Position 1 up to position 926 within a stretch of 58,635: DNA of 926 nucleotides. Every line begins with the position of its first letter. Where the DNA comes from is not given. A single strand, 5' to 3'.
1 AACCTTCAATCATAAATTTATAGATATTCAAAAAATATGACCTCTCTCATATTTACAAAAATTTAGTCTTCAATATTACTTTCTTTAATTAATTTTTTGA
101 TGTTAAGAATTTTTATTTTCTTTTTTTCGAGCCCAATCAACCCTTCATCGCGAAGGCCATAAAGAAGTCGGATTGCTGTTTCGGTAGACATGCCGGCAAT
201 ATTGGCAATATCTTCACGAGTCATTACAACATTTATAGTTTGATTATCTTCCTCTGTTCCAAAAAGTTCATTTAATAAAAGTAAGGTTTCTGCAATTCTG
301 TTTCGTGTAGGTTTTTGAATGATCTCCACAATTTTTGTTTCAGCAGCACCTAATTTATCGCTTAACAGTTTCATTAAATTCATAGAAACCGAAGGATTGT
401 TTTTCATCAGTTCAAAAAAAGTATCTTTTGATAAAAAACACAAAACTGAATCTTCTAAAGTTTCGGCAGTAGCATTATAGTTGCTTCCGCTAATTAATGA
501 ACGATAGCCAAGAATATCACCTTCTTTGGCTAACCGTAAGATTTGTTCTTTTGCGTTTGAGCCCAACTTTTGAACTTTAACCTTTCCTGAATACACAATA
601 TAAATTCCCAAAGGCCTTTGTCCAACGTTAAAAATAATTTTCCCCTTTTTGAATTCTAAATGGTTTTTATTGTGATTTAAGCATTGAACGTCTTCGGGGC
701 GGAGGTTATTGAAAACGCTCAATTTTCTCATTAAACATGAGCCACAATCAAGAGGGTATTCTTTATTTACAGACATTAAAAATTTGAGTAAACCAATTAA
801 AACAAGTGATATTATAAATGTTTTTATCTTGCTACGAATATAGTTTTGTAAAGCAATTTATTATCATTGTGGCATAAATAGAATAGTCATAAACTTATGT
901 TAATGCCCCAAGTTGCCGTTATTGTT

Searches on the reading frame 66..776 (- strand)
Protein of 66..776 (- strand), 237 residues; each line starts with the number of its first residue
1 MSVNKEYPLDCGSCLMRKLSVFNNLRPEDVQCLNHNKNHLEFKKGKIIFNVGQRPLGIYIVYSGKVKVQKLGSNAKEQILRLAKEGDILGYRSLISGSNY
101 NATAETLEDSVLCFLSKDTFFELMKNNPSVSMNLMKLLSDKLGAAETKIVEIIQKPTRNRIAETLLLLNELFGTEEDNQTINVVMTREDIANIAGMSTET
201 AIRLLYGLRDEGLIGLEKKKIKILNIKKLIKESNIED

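Call 95: search_protein_families(library=padloc, alignment_id=A6, max_evalue=1e-8)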
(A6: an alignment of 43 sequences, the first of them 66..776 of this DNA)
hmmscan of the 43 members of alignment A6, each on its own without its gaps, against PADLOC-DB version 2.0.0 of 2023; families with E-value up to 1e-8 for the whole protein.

A. member 1, window:66-776:- (237 aa): 0 families

B. families by the number of members that match (of 43 scanned): 24 families
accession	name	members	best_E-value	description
PDLC02861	DpdF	1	7.8e-206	DpdF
PDLC02864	DpdF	1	1.3e-185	DpdF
PDLC02870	DpdF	1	2.6e-131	DpdF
PDLC03928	PsyrT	1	3.4e-105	-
PDLC02865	DpdF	1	8.4e-83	DpdF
PDLC02859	DpdF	1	4.4e-59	DpdF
PDLC02855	DpdF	1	1.3e-47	DpdF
PDLC02868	DpdF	1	5.5e-47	DpdF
PDLC02863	DpdF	1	1.1e-45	DpdF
PDLC01089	C3a193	1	8.2e-43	poss. alt. Cas3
PDLC02872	DpdF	1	1e-36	DpdF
PDLC02867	DpdF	1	1.7e-34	DpdF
PDLC02857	DpdF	1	1.7e-31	DpdF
PDLC02503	BrxHI|BrxHII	1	2e-25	BrxHI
PDLC02862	DpdF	1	2e-24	DpdF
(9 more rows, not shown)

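Call 96: search_protein_families(library=pfam, alignment_id=A6, max_evalue=1e-8)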
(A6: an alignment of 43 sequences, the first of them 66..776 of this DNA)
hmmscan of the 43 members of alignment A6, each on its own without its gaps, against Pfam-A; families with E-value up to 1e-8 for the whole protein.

A. member 1, window:66-776:- (237 aa): 2 families
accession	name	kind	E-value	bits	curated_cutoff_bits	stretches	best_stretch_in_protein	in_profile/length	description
PF00027.35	cNMP_binding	-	9.4e-22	77.2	27.5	1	41-127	3-89/89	Cyclic nucleotide-binding domain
PF13545.12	HTH_Crp_2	-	1.3e-14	54.4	27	1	160-230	2-68/70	Crp-like helix-turn-helix domain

B. families by the number of members that match (of 43 scanned): 80 families (the first 25 are shown)
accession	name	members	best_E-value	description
PF01370.27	Epimerase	3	1.7e-27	NAD dependent epimerase/dehydratase family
PF16363.11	GDP_Man_Dehyd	3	2.6e-20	GDP-mannose 4,6 dehydratase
PF00378.25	ECH_1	2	2e-81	Enoyl-CoA hydratase/isomerase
PF16113.10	ECH_2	2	1.1e-37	Enoyl-CoA hydratase/isomerase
PF02719.21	Polysacc_synt_2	2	3.3e-14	Polysaccharide biosynthesis protein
PF07719.23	TPR_2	2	7.2e-10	Tetratricopeptide repeat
PF02705.21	K_trans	1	1.3e-158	K+ potassium transporter integral membrane domain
PF11013.13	DUF2851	1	1.4e-130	Protein of unknown function (DUF2851)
PF02786.22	CPSase_L_D2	1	1.3e-99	Carbamoyl-phosphate synthase L chain, ATP binding domain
PF02569.21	Pantoate_ligase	1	7.3e-94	Pantoate-beta-alanine ligase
PF25596.1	CPSase_L_D1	1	9.1e-91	Carbamoyl phosphate synthase preATP-grasp domain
PF04321.23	RmlD_sub_bind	1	1.6e-82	RmlD substrate binding domain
PF07837.17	FTCD_N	1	1.8e-69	Formiminotransferase domain, N-terminal subdomain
PF00793.26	DAHP_synth_1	1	9.5e-69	DAHP synthetase I family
PF01380.27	SIS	1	4.8e-66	SIS domain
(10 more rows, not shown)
